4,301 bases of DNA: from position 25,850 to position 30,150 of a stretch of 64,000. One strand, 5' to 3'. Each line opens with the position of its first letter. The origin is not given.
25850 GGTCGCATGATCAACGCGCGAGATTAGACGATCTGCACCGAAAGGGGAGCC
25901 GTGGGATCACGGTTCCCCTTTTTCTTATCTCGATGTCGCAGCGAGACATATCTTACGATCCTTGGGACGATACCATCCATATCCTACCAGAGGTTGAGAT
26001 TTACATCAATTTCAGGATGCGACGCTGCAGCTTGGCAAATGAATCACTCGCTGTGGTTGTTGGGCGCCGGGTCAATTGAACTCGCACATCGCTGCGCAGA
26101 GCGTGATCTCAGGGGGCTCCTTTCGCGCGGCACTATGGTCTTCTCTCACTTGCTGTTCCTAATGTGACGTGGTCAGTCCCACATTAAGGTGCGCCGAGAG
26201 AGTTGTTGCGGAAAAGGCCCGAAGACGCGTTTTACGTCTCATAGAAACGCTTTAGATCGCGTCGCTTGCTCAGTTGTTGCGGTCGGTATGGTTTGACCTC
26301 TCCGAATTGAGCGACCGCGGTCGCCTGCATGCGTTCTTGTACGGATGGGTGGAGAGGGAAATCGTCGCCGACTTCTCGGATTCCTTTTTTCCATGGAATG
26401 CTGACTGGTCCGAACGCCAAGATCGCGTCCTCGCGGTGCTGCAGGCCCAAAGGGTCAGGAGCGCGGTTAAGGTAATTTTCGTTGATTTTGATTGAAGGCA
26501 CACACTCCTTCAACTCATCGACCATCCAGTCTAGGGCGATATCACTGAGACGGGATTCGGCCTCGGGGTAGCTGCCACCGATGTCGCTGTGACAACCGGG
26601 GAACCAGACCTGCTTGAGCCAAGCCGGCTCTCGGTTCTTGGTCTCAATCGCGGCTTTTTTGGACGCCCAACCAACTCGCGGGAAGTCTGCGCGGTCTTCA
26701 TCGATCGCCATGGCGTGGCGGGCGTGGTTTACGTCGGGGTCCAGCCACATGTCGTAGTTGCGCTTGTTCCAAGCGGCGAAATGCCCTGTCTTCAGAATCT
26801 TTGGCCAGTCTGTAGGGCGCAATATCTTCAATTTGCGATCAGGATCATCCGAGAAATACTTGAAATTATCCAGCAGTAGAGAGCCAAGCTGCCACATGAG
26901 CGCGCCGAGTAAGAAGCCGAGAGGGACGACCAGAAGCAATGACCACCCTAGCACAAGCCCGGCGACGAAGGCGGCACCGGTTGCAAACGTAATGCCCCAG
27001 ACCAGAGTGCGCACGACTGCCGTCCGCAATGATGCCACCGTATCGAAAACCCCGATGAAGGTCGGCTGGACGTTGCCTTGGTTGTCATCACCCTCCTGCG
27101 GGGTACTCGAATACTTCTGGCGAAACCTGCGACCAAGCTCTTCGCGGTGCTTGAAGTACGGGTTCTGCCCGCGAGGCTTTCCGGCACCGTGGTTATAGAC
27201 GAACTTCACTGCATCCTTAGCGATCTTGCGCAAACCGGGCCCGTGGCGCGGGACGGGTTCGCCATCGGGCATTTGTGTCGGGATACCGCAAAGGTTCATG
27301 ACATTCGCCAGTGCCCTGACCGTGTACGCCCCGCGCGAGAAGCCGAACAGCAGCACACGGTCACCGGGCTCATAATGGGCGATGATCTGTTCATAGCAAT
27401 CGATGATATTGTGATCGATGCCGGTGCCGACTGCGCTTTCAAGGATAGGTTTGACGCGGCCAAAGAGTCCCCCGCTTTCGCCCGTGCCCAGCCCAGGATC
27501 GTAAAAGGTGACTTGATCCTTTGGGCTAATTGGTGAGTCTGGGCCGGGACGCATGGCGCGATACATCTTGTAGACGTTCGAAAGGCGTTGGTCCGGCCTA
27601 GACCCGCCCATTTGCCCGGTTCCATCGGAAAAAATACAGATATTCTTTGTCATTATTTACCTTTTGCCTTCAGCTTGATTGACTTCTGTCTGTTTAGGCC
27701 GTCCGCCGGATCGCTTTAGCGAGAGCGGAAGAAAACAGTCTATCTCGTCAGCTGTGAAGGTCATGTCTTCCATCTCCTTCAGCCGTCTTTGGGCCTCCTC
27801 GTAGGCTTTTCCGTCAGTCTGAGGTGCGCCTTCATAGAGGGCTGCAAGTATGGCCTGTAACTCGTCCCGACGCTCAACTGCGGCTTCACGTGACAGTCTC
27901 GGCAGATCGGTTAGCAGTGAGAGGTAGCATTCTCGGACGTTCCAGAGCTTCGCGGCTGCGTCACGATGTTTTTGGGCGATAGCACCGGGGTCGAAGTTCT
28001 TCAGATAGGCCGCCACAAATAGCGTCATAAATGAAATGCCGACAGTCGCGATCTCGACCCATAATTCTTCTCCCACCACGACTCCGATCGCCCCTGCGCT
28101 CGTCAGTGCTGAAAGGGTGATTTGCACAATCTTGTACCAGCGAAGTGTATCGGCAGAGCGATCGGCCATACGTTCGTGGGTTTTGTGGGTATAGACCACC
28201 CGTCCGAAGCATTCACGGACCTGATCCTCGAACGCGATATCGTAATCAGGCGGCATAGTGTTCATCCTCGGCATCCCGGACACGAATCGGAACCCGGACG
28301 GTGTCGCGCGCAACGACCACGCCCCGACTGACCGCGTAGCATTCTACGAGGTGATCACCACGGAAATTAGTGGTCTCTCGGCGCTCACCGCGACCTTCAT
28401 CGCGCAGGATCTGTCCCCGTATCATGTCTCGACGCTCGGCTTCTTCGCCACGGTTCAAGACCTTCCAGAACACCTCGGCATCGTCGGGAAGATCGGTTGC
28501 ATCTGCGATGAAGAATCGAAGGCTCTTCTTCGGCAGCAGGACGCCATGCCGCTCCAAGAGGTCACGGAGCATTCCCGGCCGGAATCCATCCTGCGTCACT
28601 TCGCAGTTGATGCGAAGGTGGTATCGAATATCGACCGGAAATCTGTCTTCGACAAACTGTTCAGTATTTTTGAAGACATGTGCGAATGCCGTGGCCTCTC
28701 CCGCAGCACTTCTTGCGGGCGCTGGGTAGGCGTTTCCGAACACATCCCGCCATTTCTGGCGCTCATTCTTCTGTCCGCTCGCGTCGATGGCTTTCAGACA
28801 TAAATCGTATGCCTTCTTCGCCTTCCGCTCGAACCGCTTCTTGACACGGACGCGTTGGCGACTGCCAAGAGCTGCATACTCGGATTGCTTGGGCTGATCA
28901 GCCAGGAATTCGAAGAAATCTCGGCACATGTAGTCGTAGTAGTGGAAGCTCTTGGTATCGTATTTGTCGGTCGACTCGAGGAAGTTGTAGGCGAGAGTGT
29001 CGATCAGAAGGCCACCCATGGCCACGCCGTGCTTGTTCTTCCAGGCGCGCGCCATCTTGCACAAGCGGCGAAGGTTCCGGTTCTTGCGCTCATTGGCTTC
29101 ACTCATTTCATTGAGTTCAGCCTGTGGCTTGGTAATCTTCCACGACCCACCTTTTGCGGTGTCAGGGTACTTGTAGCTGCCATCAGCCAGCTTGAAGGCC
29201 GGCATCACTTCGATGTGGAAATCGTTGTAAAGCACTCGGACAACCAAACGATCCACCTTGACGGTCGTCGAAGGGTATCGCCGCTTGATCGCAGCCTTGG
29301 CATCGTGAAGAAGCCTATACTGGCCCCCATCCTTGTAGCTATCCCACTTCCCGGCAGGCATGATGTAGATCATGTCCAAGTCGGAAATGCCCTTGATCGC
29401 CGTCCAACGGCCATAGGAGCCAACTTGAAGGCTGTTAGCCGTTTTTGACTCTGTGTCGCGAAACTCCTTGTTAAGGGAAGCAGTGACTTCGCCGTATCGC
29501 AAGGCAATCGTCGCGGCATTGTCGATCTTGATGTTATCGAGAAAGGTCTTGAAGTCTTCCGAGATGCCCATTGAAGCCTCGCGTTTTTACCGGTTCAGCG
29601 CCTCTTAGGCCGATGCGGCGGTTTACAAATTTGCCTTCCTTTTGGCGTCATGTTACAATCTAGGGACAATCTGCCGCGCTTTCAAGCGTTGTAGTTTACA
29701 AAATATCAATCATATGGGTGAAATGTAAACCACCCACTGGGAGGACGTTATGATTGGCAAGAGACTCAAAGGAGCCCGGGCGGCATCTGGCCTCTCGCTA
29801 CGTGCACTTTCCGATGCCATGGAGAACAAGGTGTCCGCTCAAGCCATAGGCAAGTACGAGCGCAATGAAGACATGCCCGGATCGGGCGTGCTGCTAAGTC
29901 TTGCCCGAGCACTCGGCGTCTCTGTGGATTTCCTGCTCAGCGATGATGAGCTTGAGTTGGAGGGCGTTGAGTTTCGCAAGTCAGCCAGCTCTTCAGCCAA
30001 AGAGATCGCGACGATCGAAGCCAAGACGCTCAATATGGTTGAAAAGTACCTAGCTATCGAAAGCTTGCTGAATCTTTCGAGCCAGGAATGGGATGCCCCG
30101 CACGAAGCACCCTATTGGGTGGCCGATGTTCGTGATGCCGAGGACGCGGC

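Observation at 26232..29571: Three-gene SMODS / SLATT / membrane-anchored Tle1-like hydrolase operon: candidate new CBASS-like defence variant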

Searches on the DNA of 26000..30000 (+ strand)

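Call 6: search_dna_similar(query=window:26000-30000:+, collection=plasmids, mode=near, max_rows=20)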
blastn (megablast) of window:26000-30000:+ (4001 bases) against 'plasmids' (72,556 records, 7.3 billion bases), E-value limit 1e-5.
Records with a match: 6; places in all: 6; records where one place covers at least 80% of the query: 3.
Best place of each record, by identity: 90-95% 6.
By first word of the organism name: Sulfitobacter 4; Roseovarius 1; Pseudosulfitobacter 1.
By predicted mobility (MOB-suite, as given by PLSDB): conjugative 4; mobilizable 1; non-mobilizable 1.
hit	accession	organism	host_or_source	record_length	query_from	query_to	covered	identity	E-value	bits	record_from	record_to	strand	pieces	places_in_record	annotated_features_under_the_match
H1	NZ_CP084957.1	Sulfitobacter indolifex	cell culture,Seawater from the North ...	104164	3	4001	100%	94.3%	0e+0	6133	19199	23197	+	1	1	DUF2235 domain-containing protein | nucleotidyltransferase | SLATT domain-containing protein | XRE family transcriptional regulator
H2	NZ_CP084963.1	Sulfitobacter pontiacus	cell culture,Seawater from the North ...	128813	191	4001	95%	93.8%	0e+0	5718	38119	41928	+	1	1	DUF2235 domain-containing protein | nucleotidyltransferase | SLATT domain-containing protein | XRE family transcriptional regulator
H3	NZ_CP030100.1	Roseovarius sp. AK1035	cell culture,culture of Roseovarius sp. ...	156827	1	3589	90%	93.5%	0e+0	5343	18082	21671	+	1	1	DUF2235 domain-containing protein | nucleotidyltransferase | SLATT domain-containing protein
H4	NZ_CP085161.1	Pseudosulfitobacter sp. DSM 107133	cell culture,Seawater from the North ...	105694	3587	4001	10%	92.3%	6e-165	590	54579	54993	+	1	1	XRE family transcriptional regulator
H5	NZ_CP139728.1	Sulfitobacter faviae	Bacterial Culture,hydrothermal vent ...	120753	3609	4001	10%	94.4%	2e-169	604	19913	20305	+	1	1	XRE family transcriptional regulator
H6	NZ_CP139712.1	Sulfitobacter sp. OXR-159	Bacterial Culture,hydrothermal vent ...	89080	3621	4001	10%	94.2%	1e-162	582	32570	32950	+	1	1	XRE family transcriptional regulator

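Call 78: search_dna_similar(query=L015:8001-11360:+, collection=plasmids, mode=near, max_rows=60)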
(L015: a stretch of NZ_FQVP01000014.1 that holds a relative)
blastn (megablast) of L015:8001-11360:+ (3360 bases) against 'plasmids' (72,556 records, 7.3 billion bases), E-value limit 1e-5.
Records with a match: 46; places in all: 49; records where one place covers at least 80% of the query: 6.
Best place of each record, by identity: 90-95% 22; 80-90% 12; 60-80% 12.
By first word of the organism name: Phaeobacter 12; Sulfitobacter 12; Pseudosulfitobacter 4; Ruegeria 4; Pseudohalocynthiibacter 2; Roseivivax 2; Leisingera 2; Dinoroseobacter 2; Mameliella 1; Roseovarius 1; and 4 more.
By predicted mobility (MOB-suite, as given by PLSDB): mobilizable 39; conjugative 4; non-mobilizable 3.
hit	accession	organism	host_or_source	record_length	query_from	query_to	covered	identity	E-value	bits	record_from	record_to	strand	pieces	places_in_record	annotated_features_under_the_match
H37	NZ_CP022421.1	Pseudosulfitobacter pseudonitzschiae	Skeletonema marinoi strain RO5AC,Cell ...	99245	1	3360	100%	93.6%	0e+0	5020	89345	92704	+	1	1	type IV secretory system conjugative DNA transfer family protein | DUF2235 domain-containing protein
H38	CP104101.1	Phaeobacter sp. G2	cell culture,Emiliania huxleyi RCC1216 ...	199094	7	3360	100%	92.4%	0e+0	4787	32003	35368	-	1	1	type IV secretory system conjugative DNA transfer family protein | DUF2235 domain-containing protein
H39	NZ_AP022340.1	Mameliella alba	-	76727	7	3360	100%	91.9%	0e+0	4691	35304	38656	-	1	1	type IV secretory system conjugative DNA transfer family protein | DUF2235 domain-containing protein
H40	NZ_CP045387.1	Ruegeria sp. THAF33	pure culture,Surface of a polyethylene ...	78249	7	3360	100%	91.7%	0e+0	4654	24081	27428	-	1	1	type IV secretory system conjugative DNA transfer family protein | DUF2235 domain-containing protein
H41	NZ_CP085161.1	Pseudosulfitobacter sp. DSM 107133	cell culture,Seawater from the North ...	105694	7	3360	100%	91.6%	0e+0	4638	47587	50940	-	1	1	type IV secretory system conjugative DNA transfer family protein | DUF2235 domain-containing protein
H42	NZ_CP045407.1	Roseovarius sp. THAF9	pure culture,Surface of a polyethylene ...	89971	7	3360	100%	91.1%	0e+0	4538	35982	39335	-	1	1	type IV secretory system conjugative DNA transfer family protein | DUF2235 domain-containing protein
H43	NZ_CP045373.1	Sulfitobacter sp. THAF37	pure culture,Surface of a polyethylene ...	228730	946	3357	72%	91.5%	0e+0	3308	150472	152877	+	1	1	type IV secretory system conjugative DNA transfer family protein | DUF2235 domain-containing protein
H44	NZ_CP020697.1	Sulfitobacter sp. D7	calanoid copepod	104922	1438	3360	57%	91.7%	0e+0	2671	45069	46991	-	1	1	type IV secretory system conjugative DNA transfer family protein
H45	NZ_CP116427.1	Sulfitobacter faviae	Hexacorallia,culture,Cold water coral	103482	1438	3360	57%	91.7%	0e+0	2671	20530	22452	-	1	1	type IV secretory system conjugative DNA transfer family protein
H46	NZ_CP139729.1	Sulfitobacter faviae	Bacterial Culture,hydrothermal vent ...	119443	1438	3360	57%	91.7%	0e+0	2671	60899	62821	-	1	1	type IV secretory system conjugative DNA transfer family protein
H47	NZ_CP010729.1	Phaeobacter inhibens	cell culture,clam larvae aquaculture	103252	1441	3360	57%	90.7%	0e+0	2555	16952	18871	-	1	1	type IV secretory system conjugative DNA transfer family protein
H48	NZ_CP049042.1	Pseudohalocynthiibacter aestuariivivens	pure culutre,Seawater recirculating ...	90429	1437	3360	57%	90.4%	0e+0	2521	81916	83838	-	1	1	type IV secretory system conjugative DNA transfer family protein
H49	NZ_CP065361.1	Ruegeria sp. SCSIO 43209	Galaxea fascicularis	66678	1447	3360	57%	90.8%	0e+0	2558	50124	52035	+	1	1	type IV secretory system conjugative DNA transfer family protein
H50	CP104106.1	Phaeobacter sp. G2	cell culture,Emiliania huxleyi RCC1216 ...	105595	1433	3360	57%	89.9%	0e+0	2486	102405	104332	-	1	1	type IV secretory system conjugative DNA transfer family protein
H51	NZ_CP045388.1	Ruegeria sp. THAF33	pure culture,Surface of a polyethylene ...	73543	1440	3360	57%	90.1%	0e+0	2495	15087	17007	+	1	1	type IV secretory system conjugative DNA transfer family protein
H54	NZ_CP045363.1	Roseivivax sp. THAF40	pure culture,Surface of a polyethylene ...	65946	1437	3360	57%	89.9%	0e+0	2477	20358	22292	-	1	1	type IV secretory system conjugative DNA transfer family protein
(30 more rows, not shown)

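Call 79: get_annotated_region(hit=H44, flank=8000)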
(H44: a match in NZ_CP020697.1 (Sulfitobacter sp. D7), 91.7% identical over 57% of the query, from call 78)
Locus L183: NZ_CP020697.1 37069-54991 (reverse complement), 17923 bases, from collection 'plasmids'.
description: Sulfitobacter sp. D7 plasmid p3SUD7, complete sequence
organism: Sulfitobacter sp. D7 (NCBI taxid 1968541)
taxonomy: Bacteria; Pseudomonadota; Alphaproteobacteria; Rhodobacterales; Roseobacteraceae; Sulfitobacter; Sulfitobacter sp. D7
host: -; source: calanoid copepod; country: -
typing (MOB-suite, as given by PLSDB): mobilizable; replicon rep_cluster_392,rep_cluster_517; relaxase MOBP
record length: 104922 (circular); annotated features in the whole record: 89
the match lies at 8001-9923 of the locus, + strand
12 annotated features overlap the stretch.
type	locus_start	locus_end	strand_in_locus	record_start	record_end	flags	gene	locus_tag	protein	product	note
CDS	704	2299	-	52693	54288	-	-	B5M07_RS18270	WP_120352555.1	SMC family ATPase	-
CDS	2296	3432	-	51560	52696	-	-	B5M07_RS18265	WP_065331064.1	exonuclease SbcCD subunit D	-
CDS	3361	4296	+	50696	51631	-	-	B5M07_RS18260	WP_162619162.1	WYL domain-containing protein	-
CDS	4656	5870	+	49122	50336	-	-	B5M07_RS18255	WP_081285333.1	SIR2 family protein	-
CDS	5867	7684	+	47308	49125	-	-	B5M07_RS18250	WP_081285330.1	ATP-binding protein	-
CDS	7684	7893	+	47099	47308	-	-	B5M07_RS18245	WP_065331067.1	KTSC domain-containing protein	-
CDS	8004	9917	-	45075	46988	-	-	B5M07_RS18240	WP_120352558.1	type IV secretory system conjugative DNA transfer family protein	-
CDS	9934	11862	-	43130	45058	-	-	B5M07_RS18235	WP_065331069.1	relaxase/mobilization nuclease domain-containing protein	-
CDS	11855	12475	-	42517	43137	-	-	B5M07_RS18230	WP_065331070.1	helix-turn-helix domain-containing protein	-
CDS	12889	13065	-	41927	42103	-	-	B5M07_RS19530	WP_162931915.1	hypothetical protein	-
CDS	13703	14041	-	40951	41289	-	-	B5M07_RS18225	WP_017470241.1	DUF736 family protein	-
CDS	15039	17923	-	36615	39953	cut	-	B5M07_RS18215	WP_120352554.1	DEAD/DEAH box helicase family protein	-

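Call 80: get_annotated_region(hit=H47, flank=8000)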
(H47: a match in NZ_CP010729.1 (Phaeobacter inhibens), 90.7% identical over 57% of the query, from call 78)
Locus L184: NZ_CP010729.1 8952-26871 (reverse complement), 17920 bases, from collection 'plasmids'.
description: Phaeobacter inhibens strain P88 plasmid pP88_d, complete sequence
organism: Phaeobacter inhibens (NCBI taxid 221822)
taxonomy: Bacteria; Pseudomonadota; Alphaproteobacteria; Rhodobacterales; Roseobacteraceae; Phaeobacter; Phaeobacter inhibens
host: -; source: cell culture,clam larvae aquaculture; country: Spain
typing (MOB-suite, as given by PLSDB): mobilizable; replicon rep_cluster_392,rep_cluster_517; relaxase MOBP,MOBP
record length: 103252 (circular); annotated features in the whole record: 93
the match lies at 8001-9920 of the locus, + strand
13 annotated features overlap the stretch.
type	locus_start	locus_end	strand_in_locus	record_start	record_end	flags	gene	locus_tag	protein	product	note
CDS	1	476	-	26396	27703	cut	paaK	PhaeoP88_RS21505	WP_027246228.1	phenylacetate--CoA ligase PaaK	GO:0010124 - phenylacetate catabolic process [Evidence IEA]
CDS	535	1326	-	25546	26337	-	paaG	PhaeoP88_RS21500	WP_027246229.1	2-(1,2-epoxy-1,2-dihydrophenyl)acetyl-CoA isomerase PaaG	GO:0010124 - phenylacetate catabolic process [Evidence IEA]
CDS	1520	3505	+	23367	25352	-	-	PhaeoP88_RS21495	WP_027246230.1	3-hydroxyacyl-CoA dehydrogenase NAD-binding domain-containing protein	GO:0006631 - fatty acid metabolic process [Evidence IEA]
CDS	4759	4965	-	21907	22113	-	-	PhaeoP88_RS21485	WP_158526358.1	hypothetical protein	-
CDS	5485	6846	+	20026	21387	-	-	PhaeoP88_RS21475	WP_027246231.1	IS110 family transposase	-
CDS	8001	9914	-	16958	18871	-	-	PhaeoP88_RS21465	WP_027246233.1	type IV secretory system conjugative DNA transfer family protein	-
CDS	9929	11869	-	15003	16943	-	-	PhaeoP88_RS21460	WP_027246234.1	relaxase/mobilization nuclease domain-containing protein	-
CDS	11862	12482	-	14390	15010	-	-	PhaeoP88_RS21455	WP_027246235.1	helix-turn-helix domain-containing protein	-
CDS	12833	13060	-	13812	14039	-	-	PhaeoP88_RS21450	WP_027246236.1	hypothetical protein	-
CDS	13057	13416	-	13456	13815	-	-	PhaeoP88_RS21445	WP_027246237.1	DUF2958 domain-containing protein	-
CDS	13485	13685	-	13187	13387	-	-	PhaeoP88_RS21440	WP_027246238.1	hypothetical protein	-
CDS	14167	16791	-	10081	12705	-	-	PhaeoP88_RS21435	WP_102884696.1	hypothetical protein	-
CDS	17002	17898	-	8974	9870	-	-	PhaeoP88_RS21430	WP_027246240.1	zincin-like metallopeptidase domain-containing protein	-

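Call 81: get_annotated_region(hit=H48, flank=8000)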
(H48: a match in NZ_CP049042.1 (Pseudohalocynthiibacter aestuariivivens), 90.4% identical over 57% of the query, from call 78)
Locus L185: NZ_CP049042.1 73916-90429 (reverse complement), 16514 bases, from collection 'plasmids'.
description: Pseudohalocynthiibacter aestuariivivens strain RR4-35 plasmid pRR4-35_5, complete sequence
organism: Pseudohalocynthiibacter aestuariivivens (NCBI taxid 1591409)
taxonomy: Bacteria; Pseudomonadota; Alphaproteobacteria; Rhodobacterales; Paracoccaceae; Pseudohalocynthiibacter; Pseudohalocynthiibacter aestuariivivens
host: -; source: pure culutre,Seawater recirculating aquaculture system biofilter; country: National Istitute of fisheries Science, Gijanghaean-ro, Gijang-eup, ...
typing (MOB-suite, as given by PLSDB): mobilizable; replicon rep_cluster_392; relaxase MOBP
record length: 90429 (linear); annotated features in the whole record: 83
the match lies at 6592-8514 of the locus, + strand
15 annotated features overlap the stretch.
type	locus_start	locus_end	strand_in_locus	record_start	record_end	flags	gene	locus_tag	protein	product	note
CDS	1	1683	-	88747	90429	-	-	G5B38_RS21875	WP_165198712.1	AAA family ATPase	-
CDS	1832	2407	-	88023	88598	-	-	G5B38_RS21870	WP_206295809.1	VUT family protein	GO:1990397 - queuosine salvage [Evidence IEA]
CDS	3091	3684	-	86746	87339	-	-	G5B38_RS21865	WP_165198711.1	7-cyano-7-deazaguanine synthase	-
CDS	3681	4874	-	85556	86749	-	-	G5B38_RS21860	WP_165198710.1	PfkB family carbohydrate kinase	-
CDS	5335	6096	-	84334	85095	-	-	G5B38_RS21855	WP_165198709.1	8-oxoguanine DNA glycosylase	-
CDS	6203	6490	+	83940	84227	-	-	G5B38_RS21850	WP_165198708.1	helix-turn-helix transcriptional regulator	-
CDS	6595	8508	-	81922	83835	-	-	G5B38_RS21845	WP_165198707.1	type IV secretory system conjugative DNA transfer family protein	-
CDS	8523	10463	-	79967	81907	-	-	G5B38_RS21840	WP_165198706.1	relaxase/mobilization nuclease domain-containing protein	-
CDS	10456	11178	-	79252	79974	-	-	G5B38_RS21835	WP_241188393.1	helix-turn-helix domain-containing protein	-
CDS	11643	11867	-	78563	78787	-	-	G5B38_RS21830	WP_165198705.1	hypothetical protein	-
CDS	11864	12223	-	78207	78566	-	-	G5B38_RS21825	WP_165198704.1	DUF2958 domain-containing protein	-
CDS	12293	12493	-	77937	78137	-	-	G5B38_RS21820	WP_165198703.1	hypothetical protein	-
CDS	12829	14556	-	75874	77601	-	-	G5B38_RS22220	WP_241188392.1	J domain-containing protein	GO:0006457 - protein folding [Evidence IEA]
CDS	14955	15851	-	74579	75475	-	-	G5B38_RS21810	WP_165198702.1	zincin-like metallopeptidase domain-containing protein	-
CDS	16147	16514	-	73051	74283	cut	-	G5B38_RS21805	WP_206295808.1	type II toxin-antitoxin system HipA family toxin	-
